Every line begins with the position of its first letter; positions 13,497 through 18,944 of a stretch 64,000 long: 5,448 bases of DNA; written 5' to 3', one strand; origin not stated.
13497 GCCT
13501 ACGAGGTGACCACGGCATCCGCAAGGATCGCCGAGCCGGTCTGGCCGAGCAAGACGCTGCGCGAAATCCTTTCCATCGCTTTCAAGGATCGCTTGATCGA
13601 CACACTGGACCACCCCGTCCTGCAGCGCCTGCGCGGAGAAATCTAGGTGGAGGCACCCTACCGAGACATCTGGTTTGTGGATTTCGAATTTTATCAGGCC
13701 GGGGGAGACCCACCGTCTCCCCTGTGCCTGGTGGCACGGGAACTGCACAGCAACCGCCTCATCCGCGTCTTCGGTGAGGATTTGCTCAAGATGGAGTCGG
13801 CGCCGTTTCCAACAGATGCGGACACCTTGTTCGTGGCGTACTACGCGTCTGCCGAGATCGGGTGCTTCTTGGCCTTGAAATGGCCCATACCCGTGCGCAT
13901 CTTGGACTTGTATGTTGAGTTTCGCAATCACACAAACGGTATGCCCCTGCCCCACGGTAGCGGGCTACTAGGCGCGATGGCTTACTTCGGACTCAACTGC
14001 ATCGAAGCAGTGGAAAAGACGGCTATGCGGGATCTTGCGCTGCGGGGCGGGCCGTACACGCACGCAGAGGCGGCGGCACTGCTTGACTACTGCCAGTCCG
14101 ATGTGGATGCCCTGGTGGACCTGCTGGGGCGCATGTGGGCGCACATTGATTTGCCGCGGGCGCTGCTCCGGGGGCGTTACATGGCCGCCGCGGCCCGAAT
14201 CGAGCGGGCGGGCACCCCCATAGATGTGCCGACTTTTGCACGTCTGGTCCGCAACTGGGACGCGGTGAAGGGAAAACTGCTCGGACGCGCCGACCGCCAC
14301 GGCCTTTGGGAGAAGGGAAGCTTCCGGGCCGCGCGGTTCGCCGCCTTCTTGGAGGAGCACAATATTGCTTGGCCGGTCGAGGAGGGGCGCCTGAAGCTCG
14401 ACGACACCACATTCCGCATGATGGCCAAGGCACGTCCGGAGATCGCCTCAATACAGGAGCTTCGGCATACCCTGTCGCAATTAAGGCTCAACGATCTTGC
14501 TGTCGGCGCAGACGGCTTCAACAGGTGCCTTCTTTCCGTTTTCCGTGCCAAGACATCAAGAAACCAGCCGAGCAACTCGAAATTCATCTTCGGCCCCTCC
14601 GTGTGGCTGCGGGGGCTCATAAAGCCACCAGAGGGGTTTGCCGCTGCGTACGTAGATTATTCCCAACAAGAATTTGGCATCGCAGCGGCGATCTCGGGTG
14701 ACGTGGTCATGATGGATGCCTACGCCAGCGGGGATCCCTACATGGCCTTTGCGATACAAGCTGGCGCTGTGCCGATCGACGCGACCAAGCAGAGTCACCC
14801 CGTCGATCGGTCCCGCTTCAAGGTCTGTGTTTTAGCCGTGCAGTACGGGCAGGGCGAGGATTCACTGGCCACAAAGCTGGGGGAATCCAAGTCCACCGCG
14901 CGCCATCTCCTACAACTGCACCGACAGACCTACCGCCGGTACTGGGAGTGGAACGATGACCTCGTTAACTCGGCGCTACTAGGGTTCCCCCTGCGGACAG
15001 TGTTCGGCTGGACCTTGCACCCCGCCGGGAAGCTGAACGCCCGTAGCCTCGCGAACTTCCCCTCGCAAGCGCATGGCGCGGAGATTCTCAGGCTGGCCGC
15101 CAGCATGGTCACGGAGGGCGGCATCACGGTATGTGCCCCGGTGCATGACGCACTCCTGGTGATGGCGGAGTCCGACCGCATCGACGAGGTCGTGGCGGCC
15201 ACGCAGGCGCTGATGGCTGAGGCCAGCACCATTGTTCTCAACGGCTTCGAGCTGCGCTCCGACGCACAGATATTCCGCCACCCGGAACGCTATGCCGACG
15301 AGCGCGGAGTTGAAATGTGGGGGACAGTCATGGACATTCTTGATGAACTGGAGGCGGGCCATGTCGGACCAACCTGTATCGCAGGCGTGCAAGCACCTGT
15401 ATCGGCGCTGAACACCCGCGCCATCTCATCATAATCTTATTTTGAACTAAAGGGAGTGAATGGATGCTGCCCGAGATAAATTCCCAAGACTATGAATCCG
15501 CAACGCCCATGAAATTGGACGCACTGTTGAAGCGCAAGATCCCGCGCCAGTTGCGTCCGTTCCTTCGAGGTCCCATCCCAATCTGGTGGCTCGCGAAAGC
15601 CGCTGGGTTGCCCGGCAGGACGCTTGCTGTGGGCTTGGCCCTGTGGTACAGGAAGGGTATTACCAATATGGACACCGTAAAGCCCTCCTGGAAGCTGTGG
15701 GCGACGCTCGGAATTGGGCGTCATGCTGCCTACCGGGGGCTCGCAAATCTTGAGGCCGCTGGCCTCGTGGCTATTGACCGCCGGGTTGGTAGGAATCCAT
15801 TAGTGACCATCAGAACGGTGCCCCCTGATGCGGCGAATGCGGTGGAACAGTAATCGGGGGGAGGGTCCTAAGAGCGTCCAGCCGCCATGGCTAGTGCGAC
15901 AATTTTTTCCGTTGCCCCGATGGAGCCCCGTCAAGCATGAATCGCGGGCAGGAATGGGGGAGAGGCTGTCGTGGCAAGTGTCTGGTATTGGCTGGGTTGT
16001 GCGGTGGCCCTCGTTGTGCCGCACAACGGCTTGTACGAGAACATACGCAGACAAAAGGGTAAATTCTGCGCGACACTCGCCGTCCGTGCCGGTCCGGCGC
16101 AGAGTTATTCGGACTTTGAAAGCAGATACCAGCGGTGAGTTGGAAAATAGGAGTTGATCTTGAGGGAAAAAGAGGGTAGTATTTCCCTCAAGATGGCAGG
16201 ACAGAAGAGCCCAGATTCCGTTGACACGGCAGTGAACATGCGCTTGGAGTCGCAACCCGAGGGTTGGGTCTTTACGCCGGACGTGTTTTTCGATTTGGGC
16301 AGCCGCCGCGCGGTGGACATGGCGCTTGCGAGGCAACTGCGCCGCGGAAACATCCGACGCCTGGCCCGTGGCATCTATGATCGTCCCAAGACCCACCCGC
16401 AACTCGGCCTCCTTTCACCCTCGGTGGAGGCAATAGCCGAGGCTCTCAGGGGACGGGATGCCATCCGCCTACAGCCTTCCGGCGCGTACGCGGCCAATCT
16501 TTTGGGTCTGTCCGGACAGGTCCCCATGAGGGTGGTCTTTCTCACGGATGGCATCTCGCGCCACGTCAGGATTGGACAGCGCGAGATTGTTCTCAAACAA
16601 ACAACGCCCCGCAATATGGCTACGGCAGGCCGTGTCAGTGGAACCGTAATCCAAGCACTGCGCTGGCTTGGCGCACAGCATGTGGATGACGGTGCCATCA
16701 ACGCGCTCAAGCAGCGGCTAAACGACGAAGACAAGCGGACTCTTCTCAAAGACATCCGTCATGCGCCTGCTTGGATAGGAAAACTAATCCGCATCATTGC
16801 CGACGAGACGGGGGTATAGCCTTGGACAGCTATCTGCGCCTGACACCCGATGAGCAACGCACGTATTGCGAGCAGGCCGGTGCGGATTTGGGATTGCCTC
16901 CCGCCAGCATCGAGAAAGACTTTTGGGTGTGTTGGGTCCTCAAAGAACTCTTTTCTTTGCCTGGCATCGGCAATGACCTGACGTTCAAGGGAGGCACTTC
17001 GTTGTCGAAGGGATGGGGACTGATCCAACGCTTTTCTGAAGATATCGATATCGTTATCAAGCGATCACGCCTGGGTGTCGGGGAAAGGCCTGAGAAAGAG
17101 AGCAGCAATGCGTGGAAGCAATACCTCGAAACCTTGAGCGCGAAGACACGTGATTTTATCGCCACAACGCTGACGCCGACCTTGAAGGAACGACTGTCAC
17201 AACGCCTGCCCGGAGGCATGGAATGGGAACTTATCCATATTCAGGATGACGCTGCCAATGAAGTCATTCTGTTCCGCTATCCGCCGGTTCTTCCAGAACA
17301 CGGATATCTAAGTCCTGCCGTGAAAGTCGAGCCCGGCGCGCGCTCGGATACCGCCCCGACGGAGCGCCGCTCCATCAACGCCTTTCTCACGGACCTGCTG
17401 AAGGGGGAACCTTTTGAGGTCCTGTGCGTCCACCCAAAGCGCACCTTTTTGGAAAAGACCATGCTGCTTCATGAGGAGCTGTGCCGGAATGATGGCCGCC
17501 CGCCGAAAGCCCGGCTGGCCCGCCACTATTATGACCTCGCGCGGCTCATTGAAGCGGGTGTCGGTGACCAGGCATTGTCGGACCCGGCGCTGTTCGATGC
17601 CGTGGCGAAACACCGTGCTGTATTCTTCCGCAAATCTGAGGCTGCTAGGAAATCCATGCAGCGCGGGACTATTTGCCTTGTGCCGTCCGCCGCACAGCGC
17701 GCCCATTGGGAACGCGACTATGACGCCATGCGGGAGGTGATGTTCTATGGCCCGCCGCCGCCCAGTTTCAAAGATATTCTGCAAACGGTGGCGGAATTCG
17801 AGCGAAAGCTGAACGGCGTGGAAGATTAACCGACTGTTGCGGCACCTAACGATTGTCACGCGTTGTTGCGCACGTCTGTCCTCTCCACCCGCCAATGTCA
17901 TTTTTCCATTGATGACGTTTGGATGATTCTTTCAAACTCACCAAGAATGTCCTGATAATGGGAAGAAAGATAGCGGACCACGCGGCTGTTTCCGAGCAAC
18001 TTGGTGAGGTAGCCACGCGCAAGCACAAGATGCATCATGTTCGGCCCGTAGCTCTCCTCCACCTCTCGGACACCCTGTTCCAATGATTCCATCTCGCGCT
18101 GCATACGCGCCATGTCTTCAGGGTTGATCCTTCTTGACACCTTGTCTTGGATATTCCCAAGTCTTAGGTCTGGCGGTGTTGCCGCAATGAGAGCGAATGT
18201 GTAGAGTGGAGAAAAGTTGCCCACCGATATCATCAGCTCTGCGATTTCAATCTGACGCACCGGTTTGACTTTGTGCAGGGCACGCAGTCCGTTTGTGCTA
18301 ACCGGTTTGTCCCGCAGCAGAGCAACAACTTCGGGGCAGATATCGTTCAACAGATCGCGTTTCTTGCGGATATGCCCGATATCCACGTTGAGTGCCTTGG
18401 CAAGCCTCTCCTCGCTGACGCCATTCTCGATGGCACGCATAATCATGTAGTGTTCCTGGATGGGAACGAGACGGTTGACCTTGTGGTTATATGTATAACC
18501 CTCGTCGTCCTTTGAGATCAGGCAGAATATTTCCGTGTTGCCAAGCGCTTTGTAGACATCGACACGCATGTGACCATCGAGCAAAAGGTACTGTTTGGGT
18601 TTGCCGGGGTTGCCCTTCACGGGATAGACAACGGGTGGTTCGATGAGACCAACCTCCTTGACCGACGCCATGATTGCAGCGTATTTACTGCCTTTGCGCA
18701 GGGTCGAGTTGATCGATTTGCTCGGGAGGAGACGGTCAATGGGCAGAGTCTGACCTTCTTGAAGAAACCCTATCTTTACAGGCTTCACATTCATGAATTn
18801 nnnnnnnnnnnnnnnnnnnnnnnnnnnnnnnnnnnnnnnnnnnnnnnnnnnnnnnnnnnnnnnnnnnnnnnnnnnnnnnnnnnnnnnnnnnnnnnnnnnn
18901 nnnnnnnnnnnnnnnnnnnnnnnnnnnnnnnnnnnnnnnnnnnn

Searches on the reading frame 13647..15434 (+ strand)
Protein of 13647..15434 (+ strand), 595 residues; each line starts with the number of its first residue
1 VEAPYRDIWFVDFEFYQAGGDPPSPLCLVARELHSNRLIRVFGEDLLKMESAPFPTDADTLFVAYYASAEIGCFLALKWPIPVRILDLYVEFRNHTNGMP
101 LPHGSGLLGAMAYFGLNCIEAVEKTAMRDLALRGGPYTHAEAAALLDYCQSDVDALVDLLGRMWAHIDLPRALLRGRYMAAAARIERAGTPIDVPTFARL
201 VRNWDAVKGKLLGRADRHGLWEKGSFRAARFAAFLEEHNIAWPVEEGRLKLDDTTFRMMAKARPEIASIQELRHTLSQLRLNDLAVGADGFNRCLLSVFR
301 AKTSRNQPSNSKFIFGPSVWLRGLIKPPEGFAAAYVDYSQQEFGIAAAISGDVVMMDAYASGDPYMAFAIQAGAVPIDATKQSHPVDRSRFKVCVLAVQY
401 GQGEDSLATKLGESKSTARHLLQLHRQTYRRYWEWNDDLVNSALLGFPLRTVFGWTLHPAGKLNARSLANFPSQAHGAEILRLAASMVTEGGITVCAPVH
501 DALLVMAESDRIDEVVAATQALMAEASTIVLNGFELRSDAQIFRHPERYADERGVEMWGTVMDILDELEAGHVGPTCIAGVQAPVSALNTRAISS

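Call 9: search_protein_families(library=pfam, proteins=[window:13647-15434:+], max_evalue=0.001)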
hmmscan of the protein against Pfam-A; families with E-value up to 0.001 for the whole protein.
window:13647-15434:+ (595 aa): 1 family
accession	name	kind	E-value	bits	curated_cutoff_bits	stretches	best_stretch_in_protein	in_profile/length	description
PF00476.26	DNA_pol_A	-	1.7e-18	67.2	34.3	1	322-528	142-362/381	DNA polymerase family A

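Call 76: search_protein_families(library=padloc, proteins=[window:13647-15434:+], max_evalue=0.001)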
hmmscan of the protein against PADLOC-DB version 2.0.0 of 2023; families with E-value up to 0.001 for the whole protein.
window:13647-15434:+ (595 aa): 1 family
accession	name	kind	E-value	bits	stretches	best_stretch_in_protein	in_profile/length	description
PDLC03816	RTasPolA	-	2.5e-18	64.2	1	322-528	275-462/475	DRT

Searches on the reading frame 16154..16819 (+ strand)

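Call 76: search_protein_families(library=padloc, proteins=[window:16154-16819:+], max_evalue=0.001)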
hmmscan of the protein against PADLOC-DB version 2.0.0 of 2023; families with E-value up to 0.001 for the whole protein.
window:16154-16819:+ (221 aa): 12 families
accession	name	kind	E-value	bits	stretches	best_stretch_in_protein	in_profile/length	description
PDLC02226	AbiEi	-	5.5e-67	223.5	1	22-217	2-195/202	AbiEi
PDLC02233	AbiEi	-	9.3e-39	131.2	1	23-217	4-206/214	AbiEi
PDLC02229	AbiEi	-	3.8e-11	41.7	1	25-147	5-129/131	AbiEi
PDLC02264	AbiEi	-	7.7e-11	40.4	1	29-131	9-112/205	AbiEi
PDLC02246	AbiEi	-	7.9e-11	39.9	1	49-127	33-108/230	AbiEi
PDLC02250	AbiEi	-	2.2e-09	35.4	1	49-189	26-157/197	AbiEi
PDLC02258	AbiEi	-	5.9e-07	27.8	1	17-148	61-194/196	AbiEi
PDLC02236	AbiEi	-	9.4e-07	26.7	1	40-150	17-132/207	AbiEi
PDLC02247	AbiEi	-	9.5e-06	23.6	1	51-140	43-128/215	AbiEi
PDLC02232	AbiEi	-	5.8e-05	21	1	36-137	17-116/177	AbiEi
PDLC02251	AbiEi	-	0.00076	17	0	51-96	35-79/230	AbiEi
PDLC02256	AbiEi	-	0.00089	17.3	0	55-196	29-166/174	AbiEi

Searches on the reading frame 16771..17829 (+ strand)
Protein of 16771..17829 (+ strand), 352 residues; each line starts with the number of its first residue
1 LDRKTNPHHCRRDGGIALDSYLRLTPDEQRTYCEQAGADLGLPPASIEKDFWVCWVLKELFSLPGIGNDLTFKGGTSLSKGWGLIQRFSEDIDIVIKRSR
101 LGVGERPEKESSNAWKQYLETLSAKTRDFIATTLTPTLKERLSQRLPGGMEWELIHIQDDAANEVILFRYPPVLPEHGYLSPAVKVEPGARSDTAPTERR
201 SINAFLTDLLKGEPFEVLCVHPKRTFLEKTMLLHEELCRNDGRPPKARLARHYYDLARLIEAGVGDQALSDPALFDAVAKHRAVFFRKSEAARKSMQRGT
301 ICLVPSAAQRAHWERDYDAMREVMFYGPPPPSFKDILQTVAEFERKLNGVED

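Call 9: search_protein_families(library=pfam, proteins=[window:16771-17829:+], max_evalue=0.001)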
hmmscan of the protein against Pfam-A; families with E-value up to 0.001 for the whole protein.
window:16771-17829:+ (352 aa): 1 family
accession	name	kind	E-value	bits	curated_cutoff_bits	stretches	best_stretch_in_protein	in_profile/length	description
PF08843.17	AbiEii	-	5.6e-42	144.7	22.5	1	56-338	2-237/238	Nucleotidyl transferase AbiEii toxin, Type IV TA system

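Call 76: search_protein_families(library=padloc, proteins=[window:16771-17829:+], max_evalue=0.001)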
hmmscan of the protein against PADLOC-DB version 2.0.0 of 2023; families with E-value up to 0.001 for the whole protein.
window:16771-17829:+ (352 aa): 16 families
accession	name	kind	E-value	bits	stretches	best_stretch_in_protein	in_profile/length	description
PDLC02289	AbiEii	-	3e-95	317.3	1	19-350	4-303/309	AbiEii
PDLC02292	AbiEii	-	8.4e-42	141.9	1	24-344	5-281/283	AbiEii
PDLC02315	AbiEii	-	1.9e-34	117.4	1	39-348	28-344/352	AbiEii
PDLC02297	AbiEii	-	4.8e-31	106.3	1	31-345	6-303/307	AbiEii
PDLC02302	AbiEii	-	2.4e-29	100.7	1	36-347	15-309/313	AbiEii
PDLC02322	AbiEii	-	6.1e-28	96.2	2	36-97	19-77/324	AbiEii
PDLC02316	AbiEii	-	9.9e-14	49.4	1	46-118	27-97/314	AbiEii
PDLC02304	AbiEii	-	2.2e-13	48.8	1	36-95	10-68/260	AbiEii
PDLC02317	AbiEii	-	1.7e-09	35.1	1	38-97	12-71/396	AbiEii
PDLC02294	AbiEii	-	3.8e-09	34.8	1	45-123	20-93/260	AbiEii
PDLC02323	AbiEii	-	1.6e-08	32.5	1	40-102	12-71/248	AbiEii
PDLC02303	AbiEii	-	2.8e-08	31.5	1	38-112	11-83/249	AbiEii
PDLC02299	AbiEii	-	4e-05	21.1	1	62-98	38-74/344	AbiEii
PDLC02307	AbiEii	-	8.4e-05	20.4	1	66-94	19-46/219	AbiEii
PDLC02296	AbiEii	-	0.00017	18.8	1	47-97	24-72/282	AbiEii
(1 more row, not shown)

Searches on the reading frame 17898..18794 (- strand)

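Call 9: search_protein_families(library=pfam, proteins=[window:17898-18794:-], max_evalue=0.001)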
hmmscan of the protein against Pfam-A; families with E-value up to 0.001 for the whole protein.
window:17898-18794:- (298 aa): 1 family
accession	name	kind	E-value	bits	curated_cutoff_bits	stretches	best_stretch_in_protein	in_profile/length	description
PF07506.17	RepB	-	4.2e-42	144.7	30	1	106-287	2-185/185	RepB plasmid partitioning protein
